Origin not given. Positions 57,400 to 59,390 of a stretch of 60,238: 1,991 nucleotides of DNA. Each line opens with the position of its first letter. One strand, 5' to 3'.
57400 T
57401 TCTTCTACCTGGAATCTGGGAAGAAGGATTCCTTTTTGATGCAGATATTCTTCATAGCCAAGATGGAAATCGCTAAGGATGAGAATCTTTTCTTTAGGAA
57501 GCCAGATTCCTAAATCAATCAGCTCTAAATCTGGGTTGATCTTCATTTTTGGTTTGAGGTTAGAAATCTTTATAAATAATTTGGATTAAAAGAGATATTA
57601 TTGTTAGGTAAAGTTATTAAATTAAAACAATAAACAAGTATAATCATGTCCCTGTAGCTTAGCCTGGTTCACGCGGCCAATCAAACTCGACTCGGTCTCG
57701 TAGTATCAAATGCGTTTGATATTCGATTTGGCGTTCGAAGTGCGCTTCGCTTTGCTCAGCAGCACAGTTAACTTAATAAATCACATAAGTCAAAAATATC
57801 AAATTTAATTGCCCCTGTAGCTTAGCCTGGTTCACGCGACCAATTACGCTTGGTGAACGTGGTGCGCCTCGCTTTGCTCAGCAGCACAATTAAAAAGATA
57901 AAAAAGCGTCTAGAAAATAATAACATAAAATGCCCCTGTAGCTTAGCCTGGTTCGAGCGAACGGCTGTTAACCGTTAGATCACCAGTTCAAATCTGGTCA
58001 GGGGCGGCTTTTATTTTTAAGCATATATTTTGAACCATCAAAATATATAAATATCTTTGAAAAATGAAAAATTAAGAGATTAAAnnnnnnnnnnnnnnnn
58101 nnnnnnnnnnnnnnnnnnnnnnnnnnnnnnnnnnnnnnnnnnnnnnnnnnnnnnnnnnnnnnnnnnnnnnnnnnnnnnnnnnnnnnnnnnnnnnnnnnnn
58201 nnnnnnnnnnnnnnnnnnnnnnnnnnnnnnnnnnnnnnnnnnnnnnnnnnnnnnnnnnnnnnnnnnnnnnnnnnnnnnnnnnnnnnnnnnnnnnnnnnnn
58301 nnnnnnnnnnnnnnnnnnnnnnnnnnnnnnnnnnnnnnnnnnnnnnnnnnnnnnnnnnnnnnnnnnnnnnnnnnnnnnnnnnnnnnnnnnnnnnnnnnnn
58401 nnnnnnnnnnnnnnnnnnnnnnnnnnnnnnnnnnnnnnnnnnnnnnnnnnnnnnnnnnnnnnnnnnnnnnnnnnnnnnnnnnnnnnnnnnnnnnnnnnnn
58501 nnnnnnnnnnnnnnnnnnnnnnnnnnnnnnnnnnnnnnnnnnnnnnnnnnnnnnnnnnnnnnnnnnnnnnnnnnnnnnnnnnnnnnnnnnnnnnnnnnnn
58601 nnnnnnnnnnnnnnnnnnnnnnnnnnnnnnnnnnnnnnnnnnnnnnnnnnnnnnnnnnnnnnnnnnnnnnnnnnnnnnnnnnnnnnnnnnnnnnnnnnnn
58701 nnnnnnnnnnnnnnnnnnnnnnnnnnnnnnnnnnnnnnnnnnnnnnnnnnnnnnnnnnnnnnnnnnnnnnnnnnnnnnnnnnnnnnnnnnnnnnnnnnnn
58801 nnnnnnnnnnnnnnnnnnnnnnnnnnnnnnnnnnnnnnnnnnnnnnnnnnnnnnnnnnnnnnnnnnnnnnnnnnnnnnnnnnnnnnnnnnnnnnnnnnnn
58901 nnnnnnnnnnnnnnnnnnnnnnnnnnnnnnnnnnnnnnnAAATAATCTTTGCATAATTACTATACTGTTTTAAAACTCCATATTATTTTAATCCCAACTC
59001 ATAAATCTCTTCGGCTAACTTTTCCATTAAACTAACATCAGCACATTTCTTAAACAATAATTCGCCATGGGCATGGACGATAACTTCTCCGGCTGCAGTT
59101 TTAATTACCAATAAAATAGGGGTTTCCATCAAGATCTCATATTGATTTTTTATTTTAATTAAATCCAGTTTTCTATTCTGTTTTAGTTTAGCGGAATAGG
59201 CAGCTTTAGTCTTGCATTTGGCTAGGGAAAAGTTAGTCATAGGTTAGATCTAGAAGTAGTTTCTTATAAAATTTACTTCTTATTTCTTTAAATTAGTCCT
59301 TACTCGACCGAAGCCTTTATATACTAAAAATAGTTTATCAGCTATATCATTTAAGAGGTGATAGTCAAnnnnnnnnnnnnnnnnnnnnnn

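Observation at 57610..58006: Array of tRNA-Asn 5'-fragment units with variable core and constant tail ahead of the intact tRNA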

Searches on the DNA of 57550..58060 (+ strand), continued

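Call 83: search_with_rna_model(model_id=R1, sources=[L146, L147, L148, L149], filters=off, max_evalue=1, show_alignments=4)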
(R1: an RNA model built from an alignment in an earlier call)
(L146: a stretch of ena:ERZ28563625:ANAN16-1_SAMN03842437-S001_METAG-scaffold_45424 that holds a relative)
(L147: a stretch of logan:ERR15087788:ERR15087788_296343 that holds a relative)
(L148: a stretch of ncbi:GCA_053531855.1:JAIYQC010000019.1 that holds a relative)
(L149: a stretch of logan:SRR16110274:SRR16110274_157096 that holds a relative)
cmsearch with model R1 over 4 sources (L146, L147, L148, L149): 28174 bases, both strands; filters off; matches with E-value up to 1: 7.
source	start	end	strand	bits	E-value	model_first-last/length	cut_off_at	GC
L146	3702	3786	-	55.2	9.3e-15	1-84/84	no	0.53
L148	1674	1747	-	37.1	1.8e-09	1-84/84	no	0.54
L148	3866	3891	-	24.7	7.6e-06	1-84/84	no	0.62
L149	64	89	-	24.7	7.6e-06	1-84/84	no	0.62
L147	3856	3918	-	18.4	0.00052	1-84/84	no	0.56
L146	3565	3648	-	11.1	0.071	1-84/84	no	0.52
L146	3661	3684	-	8.4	0.44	1-84/84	no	0.62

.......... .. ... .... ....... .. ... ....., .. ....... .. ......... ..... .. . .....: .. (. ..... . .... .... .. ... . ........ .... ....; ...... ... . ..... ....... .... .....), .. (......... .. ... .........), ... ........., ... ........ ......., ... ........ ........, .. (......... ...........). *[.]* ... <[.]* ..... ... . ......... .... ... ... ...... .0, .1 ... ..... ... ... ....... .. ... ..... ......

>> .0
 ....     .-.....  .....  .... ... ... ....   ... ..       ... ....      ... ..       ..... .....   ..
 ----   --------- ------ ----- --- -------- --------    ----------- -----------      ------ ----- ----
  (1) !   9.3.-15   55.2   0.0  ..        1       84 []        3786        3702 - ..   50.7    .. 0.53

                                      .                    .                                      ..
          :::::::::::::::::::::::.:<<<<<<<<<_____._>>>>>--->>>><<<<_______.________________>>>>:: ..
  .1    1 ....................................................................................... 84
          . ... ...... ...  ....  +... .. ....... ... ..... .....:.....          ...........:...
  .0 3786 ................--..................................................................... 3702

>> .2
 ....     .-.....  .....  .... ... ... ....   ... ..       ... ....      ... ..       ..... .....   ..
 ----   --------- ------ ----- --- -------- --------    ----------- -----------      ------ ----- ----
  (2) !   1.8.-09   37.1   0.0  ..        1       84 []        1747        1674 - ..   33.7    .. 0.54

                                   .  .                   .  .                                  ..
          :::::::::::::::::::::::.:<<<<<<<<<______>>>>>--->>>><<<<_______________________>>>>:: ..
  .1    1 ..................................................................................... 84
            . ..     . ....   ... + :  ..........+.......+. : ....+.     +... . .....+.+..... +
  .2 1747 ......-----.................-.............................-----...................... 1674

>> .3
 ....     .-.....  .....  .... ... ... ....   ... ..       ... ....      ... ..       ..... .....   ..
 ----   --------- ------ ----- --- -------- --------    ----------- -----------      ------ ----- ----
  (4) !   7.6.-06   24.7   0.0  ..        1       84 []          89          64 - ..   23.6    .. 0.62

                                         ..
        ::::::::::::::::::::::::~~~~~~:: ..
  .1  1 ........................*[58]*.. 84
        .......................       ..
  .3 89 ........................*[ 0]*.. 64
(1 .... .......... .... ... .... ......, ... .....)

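Call 90: search_with_rna_model(model_id=R1, sources=[window, L010, L035, L036, L039, L069, L146, L148], max_evalue=0.0001, make_alignment=true)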
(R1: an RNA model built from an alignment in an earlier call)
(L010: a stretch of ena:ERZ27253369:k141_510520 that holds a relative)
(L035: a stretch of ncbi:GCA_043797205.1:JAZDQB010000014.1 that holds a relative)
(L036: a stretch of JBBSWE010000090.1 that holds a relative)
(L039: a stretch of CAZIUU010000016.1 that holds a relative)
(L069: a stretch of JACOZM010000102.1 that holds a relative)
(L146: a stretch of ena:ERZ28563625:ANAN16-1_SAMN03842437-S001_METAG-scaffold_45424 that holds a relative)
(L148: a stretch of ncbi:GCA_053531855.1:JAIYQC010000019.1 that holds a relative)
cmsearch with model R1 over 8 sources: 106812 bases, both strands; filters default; matches with E-value up to 0.0001: 15.
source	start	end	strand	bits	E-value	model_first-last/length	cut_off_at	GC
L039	2323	2411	-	96.8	2.5e-26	1-84/84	no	0.55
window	57811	57889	+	96.2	3.7e-26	1-84/84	no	0.58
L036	2355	2446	-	89.6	3.1e-24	1-84/84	no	0.6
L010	5868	5946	-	88.7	6e-24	1-84/84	no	0.59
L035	3855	3946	-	87.7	1.1e-23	1-84/84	no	0.62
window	57648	57767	+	78.4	5.8e-21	1-84/84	no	0.52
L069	202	275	-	69.2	2.8e-18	1-84/84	no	0.62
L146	3702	3786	-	55.2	3.5e-14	1-84/84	no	0.53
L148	1674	1747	-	37.1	6.7e-09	1-84/84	no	0.54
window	57932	58001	+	32.4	1.6e-07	1-84/84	no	0.53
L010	5752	5821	-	30.9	4.6e-07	1-84/84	no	0.54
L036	1288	1380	-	25.5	1.7e-05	25-82/84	no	0.52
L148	3866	3891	-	24.7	2.9e-05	1-84/84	no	0.62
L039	2252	2277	-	24.7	2.9e-05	1-84/84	no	0.62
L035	3729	3810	-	23.7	5.8e-05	1-84/84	no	0.56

Alignment A5: 15 matches aligned to the model, 165 columns, each read 5' to 3' on its own strand. Consensus structure (alignment columns), stored with it:
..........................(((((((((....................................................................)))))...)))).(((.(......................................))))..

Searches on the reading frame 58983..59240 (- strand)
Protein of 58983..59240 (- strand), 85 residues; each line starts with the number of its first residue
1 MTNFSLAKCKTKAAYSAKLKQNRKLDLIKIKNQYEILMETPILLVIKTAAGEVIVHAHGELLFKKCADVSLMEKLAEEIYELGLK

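Call 13: search_protein_families(library=pfam, proteins=[window:58983-59240:-], max_evalue=0.01)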
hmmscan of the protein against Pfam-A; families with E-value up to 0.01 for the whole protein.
window:58983-59240:- (85 aa): 0 families

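Call 74: search_protein_families(library=pfam, proteins=[window:58983-59240:-], max_evalue=0.01)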
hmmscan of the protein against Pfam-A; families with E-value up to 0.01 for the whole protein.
window:58983-59240:- (85 aa): 0 families

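Call 95: search_solved_structures(query=window:58983-59240:-, max_evalue=1)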
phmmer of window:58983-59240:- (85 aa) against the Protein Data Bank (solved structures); distinct sequences matched with E-value up to 1: 1.
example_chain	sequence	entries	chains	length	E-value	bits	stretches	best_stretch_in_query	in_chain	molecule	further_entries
1qsd_A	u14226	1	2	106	0.47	14.4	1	8-44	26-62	PROTEIN (BETA-TUBULIN BINDING POST-CHAPERONIN COFACTOR)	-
